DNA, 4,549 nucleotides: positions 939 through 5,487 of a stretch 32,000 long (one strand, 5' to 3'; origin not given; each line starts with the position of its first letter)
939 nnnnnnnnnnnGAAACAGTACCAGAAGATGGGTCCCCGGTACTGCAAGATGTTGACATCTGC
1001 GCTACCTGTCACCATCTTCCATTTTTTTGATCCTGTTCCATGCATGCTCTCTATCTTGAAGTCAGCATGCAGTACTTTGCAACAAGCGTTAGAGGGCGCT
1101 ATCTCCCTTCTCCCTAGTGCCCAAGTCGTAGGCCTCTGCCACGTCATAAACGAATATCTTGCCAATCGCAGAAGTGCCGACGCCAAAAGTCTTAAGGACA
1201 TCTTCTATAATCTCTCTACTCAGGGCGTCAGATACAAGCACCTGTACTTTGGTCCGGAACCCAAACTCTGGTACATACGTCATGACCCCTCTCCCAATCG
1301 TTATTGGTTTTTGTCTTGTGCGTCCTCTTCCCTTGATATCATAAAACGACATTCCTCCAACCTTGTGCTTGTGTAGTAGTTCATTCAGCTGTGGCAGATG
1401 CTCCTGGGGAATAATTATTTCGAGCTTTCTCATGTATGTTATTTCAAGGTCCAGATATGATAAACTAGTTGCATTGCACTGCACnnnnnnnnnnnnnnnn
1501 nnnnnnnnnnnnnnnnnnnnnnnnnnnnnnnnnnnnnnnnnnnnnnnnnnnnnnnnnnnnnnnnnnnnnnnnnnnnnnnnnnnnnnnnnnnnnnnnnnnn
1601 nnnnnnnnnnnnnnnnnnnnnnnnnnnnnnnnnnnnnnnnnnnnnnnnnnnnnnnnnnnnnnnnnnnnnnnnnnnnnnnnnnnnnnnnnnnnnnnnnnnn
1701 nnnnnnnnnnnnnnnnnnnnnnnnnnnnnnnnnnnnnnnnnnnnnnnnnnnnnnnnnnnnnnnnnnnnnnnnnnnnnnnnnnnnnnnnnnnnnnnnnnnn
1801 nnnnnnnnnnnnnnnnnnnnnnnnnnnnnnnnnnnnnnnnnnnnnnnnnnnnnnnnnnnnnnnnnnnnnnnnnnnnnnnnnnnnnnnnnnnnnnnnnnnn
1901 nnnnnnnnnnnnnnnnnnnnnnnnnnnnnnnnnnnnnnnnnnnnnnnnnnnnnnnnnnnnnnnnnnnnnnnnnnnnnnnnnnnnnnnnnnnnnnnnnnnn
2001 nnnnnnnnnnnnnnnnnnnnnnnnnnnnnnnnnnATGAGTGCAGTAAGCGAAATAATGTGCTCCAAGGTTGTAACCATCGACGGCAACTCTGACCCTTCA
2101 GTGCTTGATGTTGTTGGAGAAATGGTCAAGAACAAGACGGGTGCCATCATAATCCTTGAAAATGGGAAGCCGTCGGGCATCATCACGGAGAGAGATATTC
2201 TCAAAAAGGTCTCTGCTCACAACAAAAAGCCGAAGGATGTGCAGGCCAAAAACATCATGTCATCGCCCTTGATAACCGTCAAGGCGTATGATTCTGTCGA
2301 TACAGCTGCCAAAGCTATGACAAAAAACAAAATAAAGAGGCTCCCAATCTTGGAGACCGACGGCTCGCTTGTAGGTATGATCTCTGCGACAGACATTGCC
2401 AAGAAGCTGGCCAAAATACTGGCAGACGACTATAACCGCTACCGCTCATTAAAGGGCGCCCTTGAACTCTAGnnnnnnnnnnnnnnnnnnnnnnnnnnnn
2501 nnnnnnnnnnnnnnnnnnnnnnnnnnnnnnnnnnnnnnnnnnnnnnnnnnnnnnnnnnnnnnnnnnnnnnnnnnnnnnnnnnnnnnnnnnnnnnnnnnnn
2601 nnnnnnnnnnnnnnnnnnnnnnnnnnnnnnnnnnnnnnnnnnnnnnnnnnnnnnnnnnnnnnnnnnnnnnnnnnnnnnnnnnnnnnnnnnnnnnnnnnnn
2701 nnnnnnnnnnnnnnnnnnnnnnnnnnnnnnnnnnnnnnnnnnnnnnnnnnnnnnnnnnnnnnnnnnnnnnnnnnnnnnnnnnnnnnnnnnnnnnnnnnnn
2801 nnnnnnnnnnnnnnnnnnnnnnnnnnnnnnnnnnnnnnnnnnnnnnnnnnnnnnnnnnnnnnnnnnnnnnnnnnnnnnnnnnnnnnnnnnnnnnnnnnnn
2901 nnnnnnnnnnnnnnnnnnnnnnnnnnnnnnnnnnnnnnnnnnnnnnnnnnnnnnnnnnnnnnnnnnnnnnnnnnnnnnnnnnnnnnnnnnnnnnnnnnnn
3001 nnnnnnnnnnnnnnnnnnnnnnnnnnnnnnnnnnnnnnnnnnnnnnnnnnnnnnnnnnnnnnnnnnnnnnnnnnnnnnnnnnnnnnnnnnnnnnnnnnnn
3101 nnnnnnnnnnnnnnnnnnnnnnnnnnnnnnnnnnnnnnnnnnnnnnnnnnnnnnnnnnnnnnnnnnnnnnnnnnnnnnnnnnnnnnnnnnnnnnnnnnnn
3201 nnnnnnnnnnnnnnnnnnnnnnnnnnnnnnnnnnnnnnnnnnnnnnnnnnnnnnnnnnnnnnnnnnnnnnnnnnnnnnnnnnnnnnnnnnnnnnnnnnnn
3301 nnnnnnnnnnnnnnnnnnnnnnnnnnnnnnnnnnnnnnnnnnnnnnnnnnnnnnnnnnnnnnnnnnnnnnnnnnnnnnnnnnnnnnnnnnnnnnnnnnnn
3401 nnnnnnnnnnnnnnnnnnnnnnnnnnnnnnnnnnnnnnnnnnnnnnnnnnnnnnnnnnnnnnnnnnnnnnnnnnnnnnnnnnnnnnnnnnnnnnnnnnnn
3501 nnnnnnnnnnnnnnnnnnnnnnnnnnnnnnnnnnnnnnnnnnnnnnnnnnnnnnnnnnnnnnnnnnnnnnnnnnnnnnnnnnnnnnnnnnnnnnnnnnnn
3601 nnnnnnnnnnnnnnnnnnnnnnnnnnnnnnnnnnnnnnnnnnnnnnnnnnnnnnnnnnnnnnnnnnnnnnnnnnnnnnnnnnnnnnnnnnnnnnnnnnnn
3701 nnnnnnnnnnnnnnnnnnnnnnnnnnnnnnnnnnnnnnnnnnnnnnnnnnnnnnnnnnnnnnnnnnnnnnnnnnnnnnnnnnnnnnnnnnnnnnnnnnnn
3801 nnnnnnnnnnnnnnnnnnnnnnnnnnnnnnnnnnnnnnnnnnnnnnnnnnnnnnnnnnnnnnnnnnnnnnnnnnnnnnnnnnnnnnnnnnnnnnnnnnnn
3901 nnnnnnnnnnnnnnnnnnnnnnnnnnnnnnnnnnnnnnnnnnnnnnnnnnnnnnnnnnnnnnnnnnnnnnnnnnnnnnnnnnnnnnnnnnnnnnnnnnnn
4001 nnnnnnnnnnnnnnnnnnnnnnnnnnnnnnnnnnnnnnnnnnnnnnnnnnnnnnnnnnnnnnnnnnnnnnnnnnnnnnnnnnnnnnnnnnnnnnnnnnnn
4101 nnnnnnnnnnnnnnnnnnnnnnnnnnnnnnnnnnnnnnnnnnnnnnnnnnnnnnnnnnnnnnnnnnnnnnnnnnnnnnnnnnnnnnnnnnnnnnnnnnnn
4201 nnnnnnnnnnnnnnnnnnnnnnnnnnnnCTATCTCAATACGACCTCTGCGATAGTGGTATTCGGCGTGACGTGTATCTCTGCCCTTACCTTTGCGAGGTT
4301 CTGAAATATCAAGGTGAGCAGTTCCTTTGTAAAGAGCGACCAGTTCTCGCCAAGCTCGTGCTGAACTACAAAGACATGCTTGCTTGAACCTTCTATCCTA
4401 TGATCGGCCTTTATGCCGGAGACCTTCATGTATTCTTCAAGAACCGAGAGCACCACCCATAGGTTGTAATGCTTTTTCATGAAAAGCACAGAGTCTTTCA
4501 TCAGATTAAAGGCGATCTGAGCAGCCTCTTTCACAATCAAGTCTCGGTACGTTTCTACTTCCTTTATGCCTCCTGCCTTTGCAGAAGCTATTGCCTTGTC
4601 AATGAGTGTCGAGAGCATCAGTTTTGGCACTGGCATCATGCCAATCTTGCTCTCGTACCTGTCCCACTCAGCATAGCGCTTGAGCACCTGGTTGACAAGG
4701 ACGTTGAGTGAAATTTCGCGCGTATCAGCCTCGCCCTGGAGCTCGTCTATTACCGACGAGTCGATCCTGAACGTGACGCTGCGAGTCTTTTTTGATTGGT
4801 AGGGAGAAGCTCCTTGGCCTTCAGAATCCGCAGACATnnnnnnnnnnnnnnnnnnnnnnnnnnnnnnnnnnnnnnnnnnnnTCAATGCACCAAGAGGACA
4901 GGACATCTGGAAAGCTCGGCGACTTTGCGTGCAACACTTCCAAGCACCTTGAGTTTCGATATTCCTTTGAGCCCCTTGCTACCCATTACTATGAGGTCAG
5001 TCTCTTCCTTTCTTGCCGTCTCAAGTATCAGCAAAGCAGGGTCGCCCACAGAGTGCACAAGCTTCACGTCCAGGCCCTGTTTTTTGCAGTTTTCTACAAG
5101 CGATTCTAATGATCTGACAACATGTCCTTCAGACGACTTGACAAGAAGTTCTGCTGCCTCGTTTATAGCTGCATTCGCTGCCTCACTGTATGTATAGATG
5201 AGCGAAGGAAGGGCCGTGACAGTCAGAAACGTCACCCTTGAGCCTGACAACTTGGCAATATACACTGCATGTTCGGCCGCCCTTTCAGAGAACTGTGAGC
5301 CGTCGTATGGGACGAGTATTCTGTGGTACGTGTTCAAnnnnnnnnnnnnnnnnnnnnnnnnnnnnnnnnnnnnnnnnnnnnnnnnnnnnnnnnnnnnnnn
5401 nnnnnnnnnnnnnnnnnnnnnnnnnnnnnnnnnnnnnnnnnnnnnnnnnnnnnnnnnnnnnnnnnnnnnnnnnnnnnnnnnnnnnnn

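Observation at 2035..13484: Unusual density of USP and CBS paralogues, including three stop/start-overlapping CBS->USP cassettes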

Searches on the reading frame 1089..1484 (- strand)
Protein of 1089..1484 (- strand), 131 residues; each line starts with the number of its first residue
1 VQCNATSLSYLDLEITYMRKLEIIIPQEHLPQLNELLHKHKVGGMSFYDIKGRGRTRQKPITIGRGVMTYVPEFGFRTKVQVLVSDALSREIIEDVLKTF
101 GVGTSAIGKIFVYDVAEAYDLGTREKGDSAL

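Call 8: search_protein_families(library=pfam, proteins=[window:1089-1484:-], max_evalue=0.01)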
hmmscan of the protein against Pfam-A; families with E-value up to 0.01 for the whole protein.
window:1089-1484:- (131 aa): 1 family
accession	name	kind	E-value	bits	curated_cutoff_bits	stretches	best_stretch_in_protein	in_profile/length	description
PF00543.27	P-II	-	9.1e-15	55.3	25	1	18-121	1-98/102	Nitrogen regulatory protein P-II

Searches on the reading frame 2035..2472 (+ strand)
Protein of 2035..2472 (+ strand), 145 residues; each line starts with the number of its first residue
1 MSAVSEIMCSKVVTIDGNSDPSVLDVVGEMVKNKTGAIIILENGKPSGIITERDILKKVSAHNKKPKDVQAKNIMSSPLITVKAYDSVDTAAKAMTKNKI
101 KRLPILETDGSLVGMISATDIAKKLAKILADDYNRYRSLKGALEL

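Call 4: search_protein_families(library=pfam, proteins=[window:2035-2472:+], max_evalue=0.01)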
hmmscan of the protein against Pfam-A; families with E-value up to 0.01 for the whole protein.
window:2035-2472:+ (145 aa): 1 family
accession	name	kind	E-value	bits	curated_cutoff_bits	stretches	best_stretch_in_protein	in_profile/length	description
PF00571.33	CBS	-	1.1e-26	93.3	24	2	72-126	2-56/57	CBS domain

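Call 42: search_protein_families(library=ncbifam, proteins=[window:2035-2472:+], max_evalue=0.001)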
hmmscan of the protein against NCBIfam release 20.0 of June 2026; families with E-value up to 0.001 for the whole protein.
window:2035-2472:+ (145 aa): 23 families
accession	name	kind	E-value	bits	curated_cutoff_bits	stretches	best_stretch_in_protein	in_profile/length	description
NF041552.1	TF_PrdR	equivalog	2.3e-17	62.5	795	1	3-132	7-132/577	sigma-54 dependent transcriptional regulator PrdR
NF011447.0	PRK14869.2-3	equivalog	1.9e-14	53.2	522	2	69-131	68-130/540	putative manganese-dependent inorganic diphosphatase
TIGR01302.1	IMP_dehydrog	equivalog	9.7e-12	44.5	481.5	1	7-126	85-201/450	IMP dehydrogenase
NF053603.1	HhpR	exception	5.6e-10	38.9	520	1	23-124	80-182/282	CBS domain-containing high hydrostatic pressure regulator HhpR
NF041630.1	CBS_CbpB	equivalog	4.9e-09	36.2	125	1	77-128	19-70/143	cyclic-di-AMP-binding protein CbpB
NF053704.1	TransRegCcpNBacil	equivalog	6.7e-09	35.4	260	1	4-129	77-206/208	transcriptional regulator CcpN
NF011440.0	PRK14869.1-2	equivalog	1e-07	31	746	1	69-128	67-126/541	putative manganese-dependent inorganic diphosphatase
NF011443.0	PRK14869.1-5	equivalog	1.4e-07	30.3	335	1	69-131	69-131/546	putative manganese-dependent inorganic diphosphatase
TIGR00393.1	kpsF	subfamily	5.9e-07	29.4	203.7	1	21-116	173-267/268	KpsF/GutQ family sugar-phosphate isomerase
NF005869.0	PRK07807.1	equivalog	1.3e-06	27.7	549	1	18-123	103-202/479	GuaB1 family IMP dehydrogenase-related protein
NF053863.1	DS11_antiphage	equivalog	1.7e-06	27.4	260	1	76-127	82-133/305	CBS domain-containing anti-phage protein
TIGR01303.1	IMP_DH_rel_1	equivalog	5.2e-06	25.6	562.75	1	19-120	103-197/475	GuaB1 family IMP dehydrogenase-related protein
TIGR00400.1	mgtE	equivalog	6.8e-06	25.1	232.75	0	68-134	194-260/450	magnesium transporter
NF038279.1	TF_CBS_SpxR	exception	6.9e-06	25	600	1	39-134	226-314/427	CBS-HotDog domain-containing transcription factor SpxR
NF011442.0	PRK14869.1-4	equivalog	7.3e-06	24.7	400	1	73-127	251-305/543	putative manganese-dependent inorganic diphosphatase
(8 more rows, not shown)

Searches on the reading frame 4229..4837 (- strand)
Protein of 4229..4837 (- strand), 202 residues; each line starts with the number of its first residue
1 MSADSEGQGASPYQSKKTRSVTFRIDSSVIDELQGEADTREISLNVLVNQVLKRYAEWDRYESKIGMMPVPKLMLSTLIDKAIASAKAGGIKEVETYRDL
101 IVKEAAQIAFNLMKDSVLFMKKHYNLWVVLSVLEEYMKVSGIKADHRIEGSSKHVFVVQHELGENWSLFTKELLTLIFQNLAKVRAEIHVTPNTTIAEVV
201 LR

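Call 8: search_protein_families(library=pfam, proteins=[window:4229-4837:-], max_evalue=0.01)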
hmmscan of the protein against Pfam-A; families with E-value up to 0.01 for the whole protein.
window:4229-4837:- (202 aa): 1 family
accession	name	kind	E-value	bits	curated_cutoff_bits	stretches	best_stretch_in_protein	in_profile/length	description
PF12441.14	CopG_antitoxin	-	0.0034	18.5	28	0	16-54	40-78/79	CopG antitoxin of type II toxin-antitoxin system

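Call 42: search_protein_families(library=ncbifam, proteins=[window:4229-4837:-], max_evalue=0.001)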
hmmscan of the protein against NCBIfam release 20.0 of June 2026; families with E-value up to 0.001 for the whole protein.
window:4229-4837:- (202 aa): 0 families

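Call 70: find_homologous_proteins(query=window:4229-4837:-, max_evalue=0.001)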
Query window:4229-4837:- (202 aa): 1419 proteins with E <= 0.001 among 1498 candidates; the best 120 are listed.
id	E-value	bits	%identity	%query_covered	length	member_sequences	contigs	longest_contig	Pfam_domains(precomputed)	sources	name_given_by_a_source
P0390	2.3e-113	394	92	100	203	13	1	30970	-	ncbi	-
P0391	1.3e-108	379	88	98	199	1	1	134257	-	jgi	jgi:hypothetical protein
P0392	1.7e-99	349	79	99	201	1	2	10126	-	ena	-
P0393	5.8e-99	347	79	99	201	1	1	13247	-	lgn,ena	-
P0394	7.5e-99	347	78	99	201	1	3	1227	-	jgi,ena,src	-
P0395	1.5e-98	346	79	100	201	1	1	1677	-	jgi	jgi:hypothetical protein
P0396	2.0e-98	345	80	99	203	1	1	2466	-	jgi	jgi:hypothetical protein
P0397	2.7e-98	345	80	100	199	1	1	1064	-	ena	-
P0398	2.8e-98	345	81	100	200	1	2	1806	-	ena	-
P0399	3.6e-98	345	79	100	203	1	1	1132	-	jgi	jgi:hypothetical protein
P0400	5.0e-98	344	81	99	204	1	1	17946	-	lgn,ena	-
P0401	7.5e-98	344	78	99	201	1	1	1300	-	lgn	-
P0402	9.0e-98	343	80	100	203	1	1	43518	-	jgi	jgi:hypothetical protein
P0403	1.0e-97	343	80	100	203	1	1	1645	-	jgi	-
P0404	1.1e-97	343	80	100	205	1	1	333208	-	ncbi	ncbi:MAG: hypothetical protein ABI361_08150 [Nitrososphaera sp.]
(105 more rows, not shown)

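Call 76: predict_structure(alignment_id=A4)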
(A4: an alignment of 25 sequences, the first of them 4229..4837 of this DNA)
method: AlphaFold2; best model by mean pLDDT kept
length: 202 residues; sequences in the alignment: 25
mean_pLDDT: 59.8   pTM: 0.57
mean pLDDT of the five models: 59.8, 59.3, 59.2, 55.6, 47.8
residues with pLDDT >= 90: 0; 70-90: 75; 50-70: 50; < 50: 77
segments of 3 or more residues with pLDDT < 50: 1-73, 119-122
pLDDT, mean of each block of 10 residues (from residue 1): 34 31 33 41 42 45 38 56 66 70 75 59 61 65 76 80 80 84 82 77 62
secondary structure, 60 per line:
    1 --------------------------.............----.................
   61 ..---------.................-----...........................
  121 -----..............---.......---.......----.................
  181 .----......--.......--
elements in order: H27-39 H44-62 H72-88 H94-120 H126-139 E143-149 E153-159 H164-181 E186-191 E194-200

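Call 78: fold_search(model_id=the predicted structure, library=pdb)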
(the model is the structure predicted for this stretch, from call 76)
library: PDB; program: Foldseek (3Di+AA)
matches with E <= 10: 701; with E <= 0.001: 22
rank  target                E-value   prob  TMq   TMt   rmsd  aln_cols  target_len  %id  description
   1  7mwr_B                1.6e-05  1.00  0.33  0.27   7.3       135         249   18  Structure of De Novo designed beta sheet heterodimer LHD101A53/B4 (released 2022-01-19)
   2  9dcx                  2.4e-05  1.00  0.33  0.27  13.6       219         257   15  Crystal Structure of designed allosteric facilitated dissociation switch AS1 (released 2025-08-20)
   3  9dd4_A                4.2e-05  1.00  0.33  0.51   9.0       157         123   12  Crystal Structure of Designed facilitated dissociation target LHD101An1: LHD101A with an N-terminal extension (released 2025-08-20)
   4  9dcz_A                5.7e-05  1.00  0.34  0.28  13.3       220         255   15  Designed allosteric facilitated dissociation switch AS1 in complex state TH with methylated lysines, crystal #1 (released 2025-08-20)
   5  9dd0_D                6.0e-05  1.00  0.32  0.51   8.7       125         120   15  Designed allosteric facilitated dissociation switch AS1 in complex state TH with methylated lysines, crystal #2 (released 2025-08-20)
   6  9dcz_D                6.8e-05  1.00  0.32  0.49  11.8       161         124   12  Designed allosteric facilitated dissociation switch AS1 in complex state TH with methylated lysines, crystal #1 (released 2025-08-20)
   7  9dd0_B                1.2e-04  1.00  0.32  0.50   7.8       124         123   16  Designed allosteric facilitated dissociation switch AS1 in complex state TH with methylated lysines, crystal #2 (released 2025-08-20)
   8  9olq_N                1.2e-04  1.00  0.33  0.52   9.4       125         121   15  Designed allosteric facilitated dissociation switch AS1_K46L_E50W_K172W_E173Y in complex state THE (released 2025-08-20)
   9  9dcz_B                1.5e-04  1.00  0.34  0.52  12.2       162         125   12  Designed allosteric facilitated dissociation switch AS1 in complex state TH with methylated lysines, crystal #1 (released 2025-08-20)
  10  9dd3_A                1.7e-04  1.00  0.32  0.26  11.3       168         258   16  Crystal Structure of Designed allosteric facilitated dissociation switch AS5 in complex state HE (released 2025-08-20)
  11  8ure_A                1.8e-04  1.00  0.30  0.16  12.6       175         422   14  CryoEM Structure of Allosterically Switchable De Novo Protein sr312, in Open State with Effector Peptide (released 2024-08-14)
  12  9dcy_A                2.4e-04  1.00  0.32  0.26  10.9       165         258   16  Crystal Structure of Designed allosteric facilitated dissociation switch AS1 in complex state HE (released 2025-08-20)
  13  7mwr_A                2.6e-04  1.00  0.34  0.33  15.6       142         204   12  Structure of De Novo designed beta sheet heterodimer LHD101A53/B4 (released 2022-01-19)
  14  9drl_A                3.7e-04  1.00  0.31  0.14   8.5       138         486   19  Cryo-EM structure of the T33-549 tetrahedral cage (released 2025-08-06)
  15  9olq_A                3.9e-04  1.00  0.30  0.24  10.8       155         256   18  Designed allosteric facilitated dissociation switch AS1_K46L_E50W_K172W_E173Y in complex state THE (released 2025-08-20)
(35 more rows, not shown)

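Call 79: search_solved_structures(query=A4, max_evalue=1)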
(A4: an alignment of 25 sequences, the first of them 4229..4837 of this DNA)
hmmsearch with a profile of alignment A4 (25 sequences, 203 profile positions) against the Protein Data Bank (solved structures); distinct sequences matched with E-value up to 1: 0.

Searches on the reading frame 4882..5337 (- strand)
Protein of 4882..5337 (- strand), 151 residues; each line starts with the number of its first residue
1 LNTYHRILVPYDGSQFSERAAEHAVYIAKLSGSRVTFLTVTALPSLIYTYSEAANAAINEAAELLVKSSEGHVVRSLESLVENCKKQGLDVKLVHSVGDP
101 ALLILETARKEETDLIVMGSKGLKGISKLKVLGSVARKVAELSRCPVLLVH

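Call 4: search_protein_families(library=pfam, proteins=[window:4882-5337:-], max_evalue=0.01)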
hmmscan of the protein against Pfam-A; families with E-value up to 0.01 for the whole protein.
window:4882-5337:- (151 aa): 1 family
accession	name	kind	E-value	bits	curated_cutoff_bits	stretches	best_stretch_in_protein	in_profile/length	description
PF00582.32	Usp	-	1.4e-30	107.1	24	1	4-151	2-141/141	Universal stress protein family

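Call 42: search_protein_families(library=ncbifam, proteins=[window:4882-5337:-], max_evalue=0.001)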
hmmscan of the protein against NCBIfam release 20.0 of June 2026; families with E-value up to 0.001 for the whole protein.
window:4882-5337:- (151 aa): 3 families
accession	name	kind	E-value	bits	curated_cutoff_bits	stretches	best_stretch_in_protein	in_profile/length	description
NF011581.0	PRK15005.1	equivalog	2.1e-08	34.5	166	1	5-150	3-143/144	universal stress protein UspF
NF007512.0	PRK10116.1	equivalog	5.4e-06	26.5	167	1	3-150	2-137/142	universal stress protein UspC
NF008380.0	PRK11175.1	equivalog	1.3e-05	24.3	227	0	85-150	234-299/313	universal stress protein UspE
